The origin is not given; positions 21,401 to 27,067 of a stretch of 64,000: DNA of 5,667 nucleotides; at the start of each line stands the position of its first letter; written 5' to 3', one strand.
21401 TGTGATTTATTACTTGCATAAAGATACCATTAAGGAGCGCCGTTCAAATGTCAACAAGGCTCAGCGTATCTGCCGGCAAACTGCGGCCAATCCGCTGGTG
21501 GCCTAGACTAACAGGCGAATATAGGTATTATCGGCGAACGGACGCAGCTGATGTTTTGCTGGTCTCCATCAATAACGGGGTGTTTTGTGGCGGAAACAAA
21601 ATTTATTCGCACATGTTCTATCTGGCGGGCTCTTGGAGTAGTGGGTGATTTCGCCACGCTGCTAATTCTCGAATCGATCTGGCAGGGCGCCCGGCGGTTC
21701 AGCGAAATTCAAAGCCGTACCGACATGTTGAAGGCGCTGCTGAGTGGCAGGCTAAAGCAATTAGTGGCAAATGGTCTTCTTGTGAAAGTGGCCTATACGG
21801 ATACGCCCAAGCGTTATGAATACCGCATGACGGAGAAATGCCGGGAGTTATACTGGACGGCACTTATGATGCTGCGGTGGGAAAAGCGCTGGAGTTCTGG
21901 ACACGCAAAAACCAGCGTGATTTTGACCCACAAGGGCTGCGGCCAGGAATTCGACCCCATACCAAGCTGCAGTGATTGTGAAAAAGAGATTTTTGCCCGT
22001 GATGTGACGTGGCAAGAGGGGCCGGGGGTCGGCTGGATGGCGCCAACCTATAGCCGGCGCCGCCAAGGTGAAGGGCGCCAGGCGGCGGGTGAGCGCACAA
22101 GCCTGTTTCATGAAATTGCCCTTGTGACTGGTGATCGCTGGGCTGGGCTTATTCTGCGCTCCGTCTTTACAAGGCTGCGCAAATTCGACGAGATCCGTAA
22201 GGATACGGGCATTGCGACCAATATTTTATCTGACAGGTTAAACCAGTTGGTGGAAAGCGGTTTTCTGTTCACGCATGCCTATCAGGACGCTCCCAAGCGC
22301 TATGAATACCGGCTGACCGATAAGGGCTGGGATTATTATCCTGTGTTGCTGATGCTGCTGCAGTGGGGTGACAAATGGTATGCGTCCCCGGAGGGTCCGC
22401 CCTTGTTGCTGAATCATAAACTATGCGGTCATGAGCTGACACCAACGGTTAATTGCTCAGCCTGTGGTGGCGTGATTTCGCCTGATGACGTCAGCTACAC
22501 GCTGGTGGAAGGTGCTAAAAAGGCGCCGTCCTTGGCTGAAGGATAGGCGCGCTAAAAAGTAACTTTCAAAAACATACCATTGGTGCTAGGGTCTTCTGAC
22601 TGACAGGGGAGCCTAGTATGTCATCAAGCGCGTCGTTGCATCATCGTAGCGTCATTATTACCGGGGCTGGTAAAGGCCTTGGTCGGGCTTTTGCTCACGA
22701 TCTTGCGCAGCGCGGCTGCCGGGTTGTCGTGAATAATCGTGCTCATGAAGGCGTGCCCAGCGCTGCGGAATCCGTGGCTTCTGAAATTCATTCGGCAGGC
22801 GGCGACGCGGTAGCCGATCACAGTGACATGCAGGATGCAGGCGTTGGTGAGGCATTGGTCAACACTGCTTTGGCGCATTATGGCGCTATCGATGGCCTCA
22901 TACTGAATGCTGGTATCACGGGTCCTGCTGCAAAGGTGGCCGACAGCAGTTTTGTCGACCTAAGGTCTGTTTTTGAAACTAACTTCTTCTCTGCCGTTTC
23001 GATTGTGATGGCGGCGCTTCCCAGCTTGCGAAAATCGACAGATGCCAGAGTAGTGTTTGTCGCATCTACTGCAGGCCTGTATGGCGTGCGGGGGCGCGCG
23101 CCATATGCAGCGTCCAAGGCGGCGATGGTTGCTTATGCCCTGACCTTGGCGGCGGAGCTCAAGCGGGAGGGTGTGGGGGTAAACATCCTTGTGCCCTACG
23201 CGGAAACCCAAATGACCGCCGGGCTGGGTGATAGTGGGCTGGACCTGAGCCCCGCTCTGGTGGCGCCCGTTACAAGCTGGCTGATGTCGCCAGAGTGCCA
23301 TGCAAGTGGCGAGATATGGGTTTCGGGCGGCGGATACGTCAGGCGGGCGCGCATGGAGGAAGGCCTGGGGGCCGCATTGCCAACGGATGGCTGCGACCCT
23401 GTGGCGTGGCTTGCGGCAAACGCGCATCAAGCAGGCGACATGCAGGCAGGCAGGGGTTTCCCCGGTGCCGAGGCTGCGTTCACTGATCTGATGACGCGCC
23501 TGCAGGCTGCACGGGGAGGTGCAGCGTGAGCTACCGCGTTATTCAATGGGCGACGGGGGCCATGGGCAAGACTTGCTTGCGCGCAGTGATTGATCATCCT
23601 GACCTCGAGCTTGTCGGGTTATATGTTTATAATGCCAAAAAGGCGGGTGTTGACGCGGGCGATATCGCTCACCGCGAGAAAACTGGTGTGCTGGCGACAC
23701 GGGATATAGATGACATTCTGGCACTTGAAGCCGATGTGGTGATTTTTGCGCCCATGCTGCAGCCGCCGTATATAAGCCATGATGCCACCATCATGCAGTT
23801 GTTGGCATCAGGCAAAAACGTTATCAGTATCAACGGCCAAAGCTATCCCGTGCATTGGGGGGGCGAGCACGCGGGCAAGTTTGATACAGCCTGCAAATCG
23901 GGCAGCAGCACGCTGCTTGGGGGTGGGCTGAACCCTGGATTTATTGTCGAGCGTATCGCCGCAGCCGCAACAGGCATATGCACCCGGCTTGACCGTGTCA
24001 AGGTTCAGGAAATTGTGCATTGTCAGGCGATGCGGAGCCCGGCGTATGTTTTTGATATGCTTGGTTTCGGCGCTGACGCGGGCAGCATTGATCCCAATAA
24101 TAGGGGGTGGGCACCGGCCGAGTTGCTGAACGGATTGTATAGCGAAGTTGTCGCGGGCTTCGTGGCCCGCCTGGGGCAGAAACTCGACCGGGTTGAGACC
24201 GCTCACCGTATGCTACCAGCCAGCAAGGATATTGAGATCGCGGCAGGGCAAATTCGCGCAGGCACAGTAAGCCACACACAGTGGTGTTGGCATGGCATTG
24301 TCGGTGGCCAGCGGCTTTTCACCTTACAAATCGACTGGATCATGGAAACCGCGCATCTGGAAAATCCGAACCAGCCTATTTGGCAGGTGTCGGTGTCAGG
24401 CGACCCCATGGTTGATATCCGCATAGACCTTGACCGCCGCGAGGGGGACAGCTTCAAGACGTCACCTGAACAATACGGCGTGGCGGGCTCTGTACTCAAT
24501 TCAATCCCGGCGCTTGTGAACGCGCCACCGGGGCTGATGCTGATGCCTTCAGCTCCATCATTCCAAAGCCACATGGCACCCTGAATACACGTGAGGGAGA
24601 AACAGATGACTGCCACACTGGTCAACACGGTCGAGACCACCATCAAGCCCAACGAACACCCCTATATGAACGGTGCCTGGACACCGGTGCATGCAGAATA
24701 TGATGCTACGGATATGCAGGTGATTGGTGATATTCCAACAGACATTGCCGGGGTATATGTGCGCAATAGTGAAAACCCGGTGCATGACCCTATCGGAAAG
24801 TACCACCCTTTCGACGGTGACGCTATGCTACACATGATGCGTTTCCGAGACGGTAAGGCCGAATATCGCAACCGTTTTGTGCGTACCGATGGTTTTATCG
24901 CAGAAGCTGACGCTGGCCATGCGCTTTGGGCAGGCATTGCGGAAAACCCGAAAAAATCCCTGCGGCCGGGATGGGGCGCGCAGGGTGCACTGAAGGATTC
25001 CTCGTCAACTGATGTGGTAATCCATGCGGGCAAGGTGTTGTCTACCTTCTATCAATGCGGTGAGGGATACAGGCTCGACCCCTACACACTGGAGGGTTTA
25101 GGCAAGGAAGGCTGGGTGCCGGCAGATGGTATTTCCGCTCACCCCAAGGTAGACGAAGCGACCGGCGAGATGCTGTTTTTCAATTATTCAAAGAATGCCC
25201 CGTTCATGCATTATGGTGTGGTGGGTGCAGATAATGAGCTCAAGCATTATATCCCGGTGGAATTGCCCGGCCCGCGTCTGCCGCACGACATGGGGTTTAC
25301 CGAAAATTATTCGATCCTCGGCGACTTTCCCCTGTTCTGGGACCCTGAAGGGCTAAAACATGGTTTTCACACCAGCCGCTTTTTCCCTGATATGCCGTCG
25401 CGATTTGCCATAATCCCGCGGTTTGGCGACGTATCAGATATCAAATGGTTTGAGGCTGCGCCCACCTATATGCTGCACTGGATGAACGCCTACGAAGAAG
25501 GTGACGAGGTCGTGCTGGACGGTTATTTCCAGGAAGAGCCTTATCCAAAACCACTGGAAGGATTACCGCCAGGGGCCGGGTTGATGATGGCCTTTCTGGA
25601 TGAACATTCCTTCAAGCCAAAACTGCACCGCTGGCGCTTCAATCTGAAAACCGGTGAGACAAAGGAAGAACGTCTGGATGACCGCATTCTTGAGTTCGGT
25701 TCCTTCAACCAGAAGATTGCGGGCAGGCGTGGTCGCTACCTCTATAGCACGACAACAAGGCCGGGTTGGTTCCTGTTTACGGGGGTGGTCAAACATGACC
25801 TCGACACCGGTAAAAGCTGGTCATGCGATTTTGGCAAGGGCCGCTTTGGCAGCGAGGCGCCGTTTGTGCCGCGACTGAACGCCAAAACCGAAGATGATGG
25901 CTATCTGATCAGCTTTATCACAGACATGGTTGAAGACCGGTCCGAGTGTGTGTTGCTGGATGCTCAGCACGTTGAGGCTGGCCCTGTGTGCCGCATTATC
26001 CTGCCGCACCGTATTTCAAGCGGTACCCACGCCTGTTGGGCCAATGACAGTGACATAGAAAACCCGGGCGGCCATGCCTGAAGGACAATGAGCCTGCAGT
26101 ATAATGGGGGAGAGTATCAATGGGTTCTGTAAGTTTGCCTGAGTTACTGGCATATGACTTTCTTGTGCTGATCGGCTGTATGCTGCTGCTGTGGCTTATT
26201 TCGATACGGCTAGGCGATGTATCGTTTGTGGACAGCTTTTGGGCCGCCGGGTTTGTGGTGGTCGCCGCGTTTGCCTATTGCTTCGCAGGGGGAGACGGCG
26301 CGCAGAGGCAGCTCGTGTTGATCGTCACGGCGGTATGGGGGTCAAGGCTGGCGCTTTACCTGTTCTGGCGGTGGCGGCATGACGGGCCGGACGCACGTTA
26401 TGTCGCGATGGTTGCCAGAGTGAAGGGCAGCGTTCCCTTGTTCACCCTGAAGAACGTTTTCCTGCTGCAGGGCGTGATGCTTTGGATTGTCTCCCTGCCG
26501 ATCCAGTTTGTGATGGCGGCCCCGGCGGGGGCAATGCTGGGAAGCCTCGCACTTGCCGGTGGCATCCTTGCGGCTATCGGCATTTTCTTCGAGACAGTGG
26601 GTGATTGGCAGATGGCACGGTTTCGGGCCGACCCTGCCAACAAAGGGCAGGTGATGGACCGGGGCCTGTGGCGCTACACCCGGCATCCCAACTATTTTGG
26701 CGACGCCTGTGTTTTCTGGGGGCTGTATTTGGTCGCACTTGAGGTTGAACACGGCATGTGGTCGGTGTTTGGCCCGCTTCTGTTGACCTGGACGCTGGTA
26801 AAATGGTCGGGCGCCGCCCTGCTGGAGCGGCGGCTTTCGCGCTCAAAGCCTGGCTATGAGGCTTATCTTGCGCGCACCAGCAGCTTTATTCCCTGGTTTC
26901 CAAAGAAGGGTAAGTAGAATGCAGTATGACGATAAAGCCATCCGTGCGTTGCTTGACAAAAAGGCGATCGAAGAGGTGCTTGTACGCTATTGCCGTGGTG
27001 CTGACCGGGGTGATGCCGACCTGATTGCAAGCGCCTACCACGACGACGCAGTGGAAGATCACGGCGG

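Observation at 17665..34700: Nine copies of an asymmetric 19-bp motif (consensus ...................), found only in intergenic regions of one gene island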

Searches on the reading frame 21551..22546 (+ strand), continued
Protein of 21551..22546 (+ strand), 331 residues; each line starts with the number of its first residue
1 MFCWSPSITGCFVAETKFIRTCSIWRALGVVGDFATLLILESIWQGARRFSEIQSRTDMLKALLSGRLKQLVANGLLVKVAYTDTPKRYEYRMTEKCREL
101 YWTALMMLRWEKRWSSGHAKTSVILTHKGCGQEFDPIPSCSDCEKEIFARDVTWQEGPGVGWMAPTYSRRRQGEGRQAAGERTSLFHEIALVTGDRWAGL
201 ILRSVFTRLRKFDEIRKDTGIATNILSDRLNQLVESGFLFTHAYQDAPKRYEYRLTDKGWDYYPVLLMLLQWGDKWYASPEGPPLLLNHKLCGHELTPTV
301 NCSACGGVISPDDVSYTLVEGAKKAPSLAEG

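Call 42: fold_search(model_id=the predicted structure, library=pdb)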
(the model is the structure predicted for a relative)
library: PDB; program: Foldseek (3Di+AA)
matches with E <= 10: 1464; with E <= 0.001: 6
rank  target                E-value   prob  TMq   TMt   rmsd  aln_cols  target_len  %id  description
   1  4gcv_B                2.4e-05  1.00  0.33  0.68   5.0       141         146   30  Structure of a Putative transcription factor (PA1374)from Pseudomonas aeruginosa (released 2013-07-24)
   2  2f2e_B                4.6e-05  1.00  0.33  0.75   2.4       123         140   33  Crystal Structure of PA1607, a Putative Transcription Factor (released 2006-03-14)
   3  2f2e_A                5.7e-05  1.00  0.36  0.78   2.8       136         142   32  Crystal Structure of PA1607, a Putative Transcription Factor (released 2006-03-14)
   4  4gcv_A                7.9e-05  1.00  0.27  0.56   4.3       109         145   36  Structure of a Putative transcription factor (PA1374)from Pseudomonas aeruginosa (released 2013-07-24)
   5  5hs8                  4.9e-04  1.00  0.26  0.79   2.7        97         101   26  Crystal structure of the diamide-treated YodB from B. subtilis (released 2016-08-17)
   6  4gcv_E                5.1e-04  1.00  0.27  0.56   4.3       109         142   34  Structure of a Putative transcription factor (PA1374)from Pseudomonas aeruginosa (released 2013-07-24)
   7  5hs7_A                1.3e-03  1.00  0.25  0.75   2.3        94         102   26  Reduced form of the transcriptional regulator YodB from B. subtilis (released 2016-08-17)
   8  4gcv_C                1.5e-03  1.00  0.26  0.55   4.5       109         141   34  Structure of a Putative transcription factor (PA1374)from Pseudomonas aeruginosa (released 2013-07-24)
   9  4a5n_C                1.8e-03  1.00  0.25  0.78   1.8        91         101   25  Redoxregulator HypR in its reduced form (released 2012-01-11)
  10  4a5n_B                2.0e-03  1.00  0.26  0.77   1.8        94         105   26  Redoxregulator HypR in its reduced form (released 2012-01-11)
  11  5hs7_B                2.1e-03  1.00  0.26  0.82   3.0        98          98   24  Reduced form of the transcriptional regulator YodB from B. subtilis (released 2016-08-17)
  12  4a5n_A                2.8e-03  1.00  0.25  0.76   1.7        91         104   25  Redoxregulator HypR in its reduced form (released 2012-01-11)
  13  1yyv_A                3.3e-03  1.00  0.24  0.64   7.1       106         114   27  Putative transcriptional regulator ytfH from Salmonella typhimurium (released 2005-04-05)
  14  4a5m_A                4.4e-03  1.00  0.26  0.82   1.9        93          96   25  Redox regulator HypR in its oxidized form (released 2012-01-11)
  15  4a5m_B                4.9e-03  1.00  0.26  0.81   2.2        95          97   24  Redox regulator HypR in its oxidized form (released 2012-01-11)
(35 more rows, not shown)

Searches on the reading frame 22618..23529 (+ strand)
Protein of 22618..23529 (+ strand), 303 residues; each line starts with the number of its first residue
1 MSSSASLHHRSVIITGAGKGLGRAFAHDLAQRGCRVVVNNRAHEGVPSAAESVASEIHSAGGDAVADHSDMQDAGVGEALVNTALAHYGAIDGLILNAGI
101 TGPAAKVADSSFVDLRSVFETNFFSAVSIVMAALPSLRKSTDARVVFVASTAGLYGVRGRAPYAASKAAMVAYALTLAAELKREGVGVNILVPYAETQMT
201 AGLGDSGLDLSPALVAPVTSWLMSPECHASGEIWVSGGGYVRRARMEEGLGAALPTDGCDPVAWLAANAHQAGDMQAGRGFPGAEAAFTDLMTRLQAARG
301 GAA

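Call 4: search_protein_families(library=pfam, proteins=[window:22618-23529:+])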
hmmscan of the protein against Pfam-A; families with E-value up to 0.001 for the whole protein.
window:22618-23529:+ (303 aa): 4 families
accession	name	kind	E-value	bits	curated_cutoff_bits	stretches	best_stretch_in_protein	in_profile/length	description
PF00106.31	adh_short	-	5.1e-42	144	26.6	1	12-202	3-189/195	short chain dehydrogenase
PF13561.12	adh_short_C2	-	4.3e-28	98.9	27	1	16-205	1-186/236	Enoyl-(Acyl carrier protein) reductase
PF08659.16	KR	-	2.9e-11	44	22.6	1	12-176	3-162/180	KR domain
PF01370.27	Epimerase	-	0.0001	22.3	20.9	1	12-197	1-176/240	NAD dependent epimerase/dehydratase family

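Call 38: search_protein_families(library=ncbifam, proteins=[window:22618-23529:+], max_evalue=0.00001)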
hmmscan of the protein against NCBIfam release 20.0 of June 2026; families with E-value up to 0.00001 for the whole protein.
window:22618-23529:+ (303 aa): 211 families (the best 25 are shown)
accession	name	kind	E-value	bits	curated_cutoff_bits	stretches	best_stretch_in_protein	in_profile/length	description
NF005861.0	PRK07791.1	subfamily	2.1e-43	148.8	373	1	7-244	4-260/300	SDR family oxidoreductase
NF004825.0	PRK06181.1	equivalog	7.2e-40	136.9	215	1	6-198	3-191/268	SDR family oxidoreductase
NF005559.1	PRK07231.1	subfamily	4.1e-36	124.8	215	1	7-200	2-191/249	glucose 1-dehydrogenase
NF009466.0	PRK12826.1-2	subfamily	9.4e-35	120.2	222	1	9-193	3-184/248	3-oxoacyl-ACP reductase FabG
NF004202.0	PRK05653.2-2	equivalog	1.1e-33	116.8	333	1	5-209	3-201/259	3-oxoacyl-ACP reductase FabG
NF005681.0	PRK07478.1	subfamily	2e-33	115.9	267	1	6-200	3-195/254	SDR family oxidoreductase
NF005909.0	PRK07890.1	subfamily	1.1e-32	113.3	258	1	6-193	4-186/260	short chain dehydrogenase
TIGR01830.1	3oxo_ACP_reduc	equivalog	1.9e-31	109.6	297.75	1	12-205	1-191/239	3-oxoacyl-[acyl-carrier-protein] reductase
NF005067.0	PRK06484.1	equivalog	1.5e-30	106.3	713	1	8-215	8-212/524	short chain dehydrogenase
NF005862.0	PRK07792.1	equivalog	2.1e-30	105.9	414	1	3-241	7-256/307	3-oxoacyl-ACP reductase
NF052558.1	MBtsdlDhBudC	equivalog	2.5e-30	105.9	270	1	9-203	3-190/250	meso-2,3-butanediol dehydrogenase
NF004198.0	PRK05653.1-3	equivalog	6.9e-30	104.3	296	1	6-205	4-199/248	3-oxoacyl-ACP reductase FabG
NF009468.0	PRK12826.1-4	equivalog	1.3e-29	103.7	318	1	5-206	3-201/256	SDR family oxidoreductase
NF004824.0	PRK06180.1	subfamily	2.9e-29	102.1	298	1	10-193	5-180/279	oxidoreductase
NF005806.0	PRK07666.1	equivalog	4.1e-29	101.5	286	1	5-199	3-193/239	3-ketoacyl-ACP reductase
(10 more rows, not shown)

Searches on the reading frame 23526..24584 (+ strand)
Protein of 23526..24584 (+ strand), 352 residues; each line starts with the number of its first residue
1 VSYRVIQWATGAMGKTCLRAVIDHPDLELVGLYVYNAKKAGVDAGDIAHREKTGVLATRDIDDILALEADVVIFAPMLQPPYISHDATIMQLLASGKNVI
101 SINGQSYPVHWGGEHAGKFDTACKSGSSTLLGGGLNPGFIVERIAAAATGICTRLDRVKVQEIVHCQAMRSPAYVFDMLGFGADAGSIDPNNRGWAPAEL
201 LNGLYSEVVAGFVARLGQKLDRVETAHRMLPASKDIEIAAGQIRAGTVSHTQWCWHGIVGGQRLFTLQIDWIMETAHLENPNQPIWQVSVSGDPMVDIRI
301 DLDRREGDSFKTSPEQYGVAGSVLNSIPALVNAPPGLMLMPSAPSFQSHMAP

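Call 4: search_protein_families(library=pfam, proteins=[window:23526-24584:+])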
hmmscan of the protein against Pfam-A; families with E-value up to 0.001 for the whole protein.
window:23526-24584:+ (352 aa): 1 family
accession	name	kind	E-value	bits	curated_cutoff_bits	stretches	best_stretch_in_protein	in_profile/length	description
PF01113.26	DapB_N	-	9e-08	32.7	25.6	1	9-73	8-72/124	Dihydrodipicolinate reductase, N-terminus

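Call 38: search_protein_families(library=ncbifam, proteins=[window:23526-24584:+], max_evalue=0.00001)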
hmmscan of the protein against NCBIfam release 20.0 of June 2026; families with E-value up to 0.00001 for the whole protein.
window:23526-24584:+ (352 aa): 1 family
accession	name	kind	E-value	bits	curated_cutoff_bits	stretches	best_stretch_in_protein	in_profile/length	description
NF040740.1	ornith_Ord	equivalog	3.6e-28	99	400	1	3-350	1-334/335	2,4-diaminopentanoate dehydrogenase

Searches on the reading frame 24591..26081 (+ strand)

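Call 4: search_protein_families(library=pfam, proteins=[window:24591-26081:+])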
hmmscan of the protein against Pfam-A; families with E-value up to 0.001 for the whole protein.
window:24591-26081:+ (496 aa): 1 family
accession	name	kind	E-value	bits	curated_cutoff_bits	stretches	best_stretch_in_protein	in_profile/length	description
PF03055.21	RPE65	-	1.5e-121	407.2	27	1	31-484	2-468/469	Retinal pigment epithelial membrane protein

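Call 38: search_protein_families(library=ncbifam, proteins=[window:24591-26081:+], max_evalue=0.00001)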
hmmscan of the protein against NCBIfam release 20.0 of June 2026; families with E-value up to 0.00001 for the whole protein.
window:24591-26081:+ (496 aa): 3 families
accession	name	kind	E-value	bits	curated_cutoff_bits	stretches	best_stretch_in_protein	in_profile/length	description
NF053778.1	LigStilDioxAlpha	equivalog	2.7e-66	224.1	800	1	22-485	6-480/480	lignostilbene-alpha,beta-dioxygenase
NF052295.1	CarotCleavDioxg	equivalog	4.7e-66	223.3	675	1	20-485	20-466/467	8'-apo-carotenoid 13,14-cleaving dioxygenase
NF053780.1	LigStilDioxNov2Alpha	equivalog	5.8e-58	196.5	650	1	26-487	8-479/482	lignostilbene-alpha,beta-dioxygenase NOV2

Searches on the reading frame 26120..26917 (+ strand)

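Call 4: search_protein_families(library=pfam, proteins=[window:26120-26917:+])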
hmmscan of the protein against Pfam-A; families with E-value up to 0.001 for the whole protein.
window:26120-26917:+ (265 aa): 4 families
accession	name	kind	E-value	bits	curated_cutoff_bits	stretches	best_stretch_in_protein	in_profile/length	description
PF06966.17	DUF1295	-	2e-68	230.8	20.4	1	24-253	1-235/235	Protein of unknown function (DUF1295)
PF04191.18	PEMT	-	5.4e-07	30.4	25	1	145-228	16-91/105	Phospholipid methyltransferase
PF04140.19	ICMT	-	0.00012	22.8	24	1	174-227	31-82/95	Isoprenylcysteine carboxyl methyltransferase (ICMT) family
PF02544.21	Steroid_dh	-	0.00015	22.2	22.6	1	144-222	42-120/150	3-oxo-5-alpha-steroid 4-dehydrogenase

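Call 38: search_protein_families(library=ncbifam, proteins=[window:26120-26917:+], max_evalue=0.00001)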
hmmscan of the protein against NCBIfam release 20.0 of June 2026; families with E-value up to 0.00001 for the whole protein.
window:26120-26917:+ (265 aa): 0 families
